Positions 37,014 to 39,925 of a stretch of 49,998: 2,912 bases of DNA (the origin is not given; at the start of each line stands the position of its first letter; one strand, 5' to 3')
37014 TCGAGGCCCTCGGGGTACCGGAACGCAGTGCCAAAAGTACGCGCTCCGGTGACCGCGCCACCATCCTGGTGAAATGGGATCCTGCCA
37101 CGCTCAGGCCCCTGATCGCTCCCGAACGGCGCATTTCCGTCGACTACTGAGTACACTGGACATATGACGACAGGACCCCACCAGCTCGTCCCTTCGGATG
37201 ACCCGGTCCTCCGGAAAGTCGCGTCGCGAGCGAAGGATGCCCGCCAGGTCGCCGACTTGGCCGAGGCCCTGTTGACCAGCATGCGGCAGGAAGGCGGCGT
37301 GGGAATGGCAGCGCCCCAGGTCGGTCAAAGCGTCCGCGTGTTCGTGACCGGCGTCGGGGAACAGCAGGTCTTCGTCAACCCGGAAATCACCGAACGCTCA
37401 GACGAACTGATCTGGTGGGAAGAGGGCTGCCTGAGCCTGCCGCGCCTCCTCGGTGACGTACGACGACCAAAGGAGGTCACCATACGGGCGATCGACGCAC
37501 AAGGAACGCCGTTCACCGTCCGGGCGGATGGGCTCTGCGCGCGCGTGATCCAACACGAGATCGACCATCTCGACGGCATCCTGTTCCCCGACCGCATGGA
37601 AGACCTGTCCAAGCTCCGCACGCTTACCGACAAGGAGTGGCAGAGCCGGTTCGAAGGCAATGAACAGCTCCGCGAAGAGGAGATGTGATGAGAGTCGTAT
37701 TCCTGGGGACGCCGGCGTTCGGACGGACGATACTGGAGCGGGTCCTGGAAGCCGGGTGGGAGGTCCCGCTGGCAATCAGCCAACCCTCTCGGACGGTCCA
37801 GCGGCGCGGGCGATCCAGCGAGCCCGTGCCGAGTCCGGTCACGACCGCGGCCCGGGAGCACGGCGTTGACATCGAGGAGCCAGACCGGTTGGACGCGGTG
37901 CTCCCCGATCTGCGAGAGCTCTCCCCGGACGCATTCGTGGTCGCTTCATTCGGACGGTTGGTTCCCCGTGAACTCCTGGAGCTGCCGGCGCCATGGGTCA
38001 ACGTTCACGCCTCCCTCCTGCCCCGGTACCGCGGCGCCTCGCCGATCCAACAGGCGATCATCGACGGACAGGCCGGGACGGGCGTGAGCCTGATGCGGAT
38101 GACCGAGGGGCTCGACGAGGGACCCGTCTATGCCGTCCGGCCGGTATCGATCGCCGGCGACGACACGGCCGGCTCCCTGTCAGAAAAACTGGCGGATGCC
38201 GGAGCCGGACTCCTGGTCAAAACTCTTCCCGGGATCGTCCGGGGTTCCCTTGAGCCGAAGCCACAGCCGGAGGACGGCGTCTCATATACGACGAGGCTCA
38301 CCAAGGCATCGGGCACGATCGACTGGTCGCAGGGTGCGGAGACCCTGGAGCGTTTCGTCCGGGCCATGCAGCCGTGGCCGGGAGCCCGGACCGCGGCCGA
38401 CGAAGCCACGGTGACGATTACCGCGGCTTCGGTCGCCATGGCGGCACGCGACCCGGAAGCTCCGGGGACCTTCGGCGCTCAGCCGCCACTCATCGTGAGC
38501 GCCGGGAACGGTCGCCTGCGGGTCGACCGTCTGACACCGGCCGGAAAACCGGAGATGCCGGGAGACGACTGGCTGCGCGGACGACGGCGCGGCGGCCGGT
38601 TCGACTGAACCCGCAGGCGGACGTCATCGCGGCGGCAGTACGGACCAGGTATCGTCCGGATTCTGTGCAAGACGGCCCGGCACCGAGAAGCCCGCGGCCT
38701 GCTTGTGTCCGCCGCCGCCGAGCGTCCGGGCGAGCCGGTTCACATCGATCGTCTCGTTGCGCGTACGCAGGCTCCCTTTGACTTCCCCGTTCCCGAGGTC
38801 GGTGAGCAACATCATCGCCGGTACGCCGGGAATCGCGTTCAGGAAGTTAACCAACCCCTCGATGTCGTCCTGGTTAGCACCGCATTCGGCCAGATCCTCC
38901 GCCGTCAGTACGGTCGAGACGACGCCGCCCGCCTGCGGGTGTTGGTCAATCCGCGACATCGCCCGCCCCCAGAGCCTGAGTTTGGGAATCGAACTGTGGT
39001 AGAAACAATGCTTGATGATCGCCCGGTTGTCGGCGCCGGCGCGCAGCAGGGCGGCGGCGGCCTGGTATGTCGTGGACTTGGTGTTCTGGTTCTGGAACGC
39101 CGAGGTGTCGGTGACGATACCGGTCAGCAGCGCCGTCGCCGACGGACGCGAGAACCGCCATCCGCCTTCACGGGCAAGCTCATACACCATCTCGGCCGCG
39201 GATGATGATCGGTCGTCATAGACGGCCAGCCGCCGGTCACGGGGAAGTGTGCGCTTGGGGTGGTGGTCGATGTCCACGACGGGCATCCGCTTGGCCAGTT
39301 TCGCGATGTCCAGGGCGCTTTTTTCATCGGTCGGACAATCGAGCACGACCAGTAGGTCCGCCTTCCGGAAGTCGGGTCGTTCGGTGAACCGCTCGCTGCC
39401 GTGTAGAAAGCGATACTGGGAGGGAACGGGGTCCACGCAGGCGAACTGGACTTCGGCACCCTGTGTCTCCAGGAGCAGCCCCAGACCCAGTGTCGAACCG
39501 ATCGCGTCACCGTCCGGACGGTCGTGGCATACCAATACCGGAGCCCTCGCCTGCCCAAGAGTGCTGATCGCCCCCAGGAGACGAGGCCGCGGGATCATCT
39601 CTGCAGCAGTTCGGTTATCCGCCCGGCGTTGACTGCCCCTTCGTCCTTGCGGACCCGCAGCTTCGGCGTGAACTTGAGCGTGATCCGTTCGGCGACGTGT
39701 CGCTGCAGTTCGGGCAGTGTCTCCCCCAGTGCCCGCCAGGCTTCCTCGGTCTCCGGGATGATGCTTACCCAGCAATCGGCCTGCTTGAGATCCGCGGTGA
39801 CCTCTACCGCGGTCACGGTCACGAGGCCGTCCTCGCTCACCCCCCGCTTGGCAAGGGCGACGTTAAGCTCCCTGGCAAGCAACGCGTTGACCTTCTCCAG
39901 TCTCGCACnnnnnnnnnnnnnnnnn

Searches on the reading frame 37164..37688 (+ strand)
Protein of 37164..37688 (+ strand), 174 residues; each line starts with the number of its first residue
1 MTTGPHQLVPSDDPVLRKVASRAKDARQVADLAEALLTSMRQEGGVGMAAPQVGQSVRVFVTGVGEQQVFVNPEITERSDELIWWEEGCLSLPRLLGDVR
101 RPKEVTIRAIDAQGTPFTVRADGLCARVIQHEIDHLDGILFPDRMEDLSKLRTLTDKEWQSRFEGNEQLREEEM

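Call 77: search_protein_families(library=pfam, proteins=[window:37164-37688:+], max_evalue=0.00001)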
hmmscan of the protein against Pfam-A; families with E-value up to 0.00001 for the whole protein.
window:37164-37688:+ (174 aa): 1 family
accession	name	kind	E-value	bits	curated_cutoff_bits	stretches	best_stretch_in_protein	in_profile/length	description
PF01327.26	Pep_deformylase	-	2.4e-43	147.9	22.8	1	7-149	3-154/156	Polypeptide deformylase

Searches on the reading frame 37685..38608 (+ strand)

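Call 77: search_protein_families(library=pfam, proteins=[window:37685-38608:+], max_evalue=0.00001)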
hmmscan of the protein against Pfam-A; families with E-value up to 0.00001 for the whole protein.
window:37685-38608:+ (307 aa): 2 families
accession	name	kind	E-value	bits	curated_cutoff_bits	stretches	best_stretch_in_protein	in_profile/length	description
PF00551.24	Formyl_trans_N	-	2.1e-33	116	26.1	1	2-180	1-180/181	Formyl transferase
PF02911.23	Formyl_trans_C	-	1.7e-19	70.3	21.1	1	204-300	1-99/100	Formyl transferase, C-terminal domain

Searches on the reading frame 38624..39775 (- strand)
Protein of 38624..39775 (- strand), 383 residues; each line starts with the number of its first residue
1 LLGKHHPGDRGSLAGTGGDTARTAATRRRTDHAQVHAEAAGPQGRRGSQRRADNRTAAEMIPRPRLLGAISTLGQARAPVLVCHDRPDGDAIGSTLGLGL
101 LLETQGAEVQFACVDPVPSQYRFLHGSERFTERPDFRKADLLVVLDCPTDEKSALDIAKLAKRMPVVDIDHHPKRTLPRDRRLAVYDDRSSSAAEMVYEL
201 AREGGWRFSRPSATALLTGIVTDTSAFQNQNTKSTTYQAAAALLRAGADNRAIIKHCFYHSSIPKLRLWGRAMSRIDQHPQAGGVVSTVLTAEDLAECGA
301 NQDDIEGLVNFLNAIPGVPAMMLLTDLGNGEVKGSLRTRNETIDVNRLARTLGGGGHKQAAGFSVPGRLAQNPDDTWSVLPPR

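Call 77: search_protein_families(library=pfam, proteins=[window:38624-39775:-], max_evalue=0.00001)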
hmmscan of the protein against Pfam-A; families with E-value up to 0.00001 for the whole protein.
window:38624-39775:- (383 aa): 2 families
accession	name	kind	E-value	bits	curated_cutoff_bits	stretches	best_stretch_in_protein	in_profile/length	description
PF01368.27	DHH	-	6.2e-17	62.5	28.1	1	81-220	4-125/125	DHH family, N-terminal domain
PF02272.25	DHHA1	-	2e-13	51.1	25.9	1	297-367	10-85/102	DHHA1 domain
